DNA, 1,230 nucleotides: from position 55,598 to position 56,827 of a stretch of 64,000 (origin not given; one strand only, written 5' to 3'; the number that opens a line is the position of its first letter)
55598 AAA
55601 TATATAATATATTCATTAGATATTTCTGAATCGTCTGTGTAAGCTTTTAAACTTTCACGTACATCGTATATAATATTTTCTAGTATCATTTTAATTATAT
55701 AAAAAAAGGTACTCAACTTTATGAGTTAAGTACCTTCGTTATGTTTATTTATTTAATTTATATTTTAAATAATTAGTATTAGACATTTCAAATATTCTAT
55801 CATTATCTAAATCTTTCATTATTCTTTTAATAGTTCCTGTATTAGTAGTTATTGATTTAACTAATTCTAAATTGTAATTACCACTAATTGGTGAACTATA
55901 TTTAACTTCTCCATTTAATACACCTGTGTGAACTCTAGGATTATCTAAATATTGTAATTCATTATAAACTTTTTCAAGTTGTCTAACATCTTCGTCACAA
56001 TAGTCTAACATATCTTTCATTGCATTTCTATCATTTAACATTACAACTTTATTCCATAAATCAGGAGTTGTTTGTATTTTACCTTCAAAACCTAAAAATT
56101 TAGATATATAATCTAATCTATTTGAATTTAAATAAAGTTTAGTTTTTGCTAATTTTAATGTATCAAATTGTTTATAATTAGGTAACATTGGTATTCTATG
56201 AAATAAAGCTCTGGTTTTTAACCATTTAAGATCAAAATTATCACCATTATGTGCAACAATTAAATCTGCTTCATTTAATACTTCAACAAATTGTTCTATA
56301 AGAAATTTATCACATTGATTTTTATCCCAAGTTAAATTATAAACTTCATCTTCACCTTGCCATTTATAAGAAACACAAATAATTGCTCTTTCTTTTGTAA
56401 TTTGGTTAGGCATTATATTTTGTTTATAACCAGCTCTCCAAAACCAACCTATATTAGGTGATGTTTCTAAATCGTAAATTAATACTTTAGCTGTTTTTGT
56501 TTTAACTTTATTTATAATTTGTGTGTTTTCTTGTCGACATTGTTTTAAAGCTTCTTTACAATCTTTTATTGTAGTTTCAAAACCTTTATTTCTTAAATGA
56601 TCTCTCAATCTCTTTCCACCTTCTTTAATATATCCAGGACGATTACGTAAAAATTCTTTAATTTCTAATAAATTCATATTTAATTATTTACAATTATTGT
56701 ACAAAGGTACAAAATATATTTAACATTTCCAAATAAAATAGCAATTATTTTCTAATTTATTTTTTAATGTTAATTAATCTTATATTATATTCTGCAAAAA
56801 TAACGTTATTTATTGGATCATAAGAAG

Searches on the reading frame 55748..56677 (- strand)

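Call 43: search_protein_families(library=pfam, proteins=[window:55748-56677:-], max_evalue=0.001)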
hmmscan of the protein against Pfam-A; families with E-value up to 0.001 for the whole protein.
window:55748-56677:- (310 aa): 4 families
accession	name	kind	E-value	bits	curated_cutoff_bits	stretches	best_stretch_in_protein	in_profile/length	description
PF13482.12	RNase_H_2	-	3.6e-14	53.5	22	1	102-241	20-164/165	RNase_H superfamily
PF10108.15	DNA_pol_B_exo2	-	2.6e-11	44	24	1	89-168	4-83/213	Predicted 3'-5' exonuclease related to the exonuclease domain of PolB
PF03104.25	DNA_pol_B_exo1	-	2.8e-05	24.1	23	1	123-167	143-189/242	DNA polymerase family B, exonuclease domain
PF01612.26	DNA_pol_A_exo1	-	5.4e-05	23.5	23.6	1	112-242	50-169/173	3'-5' exonuclease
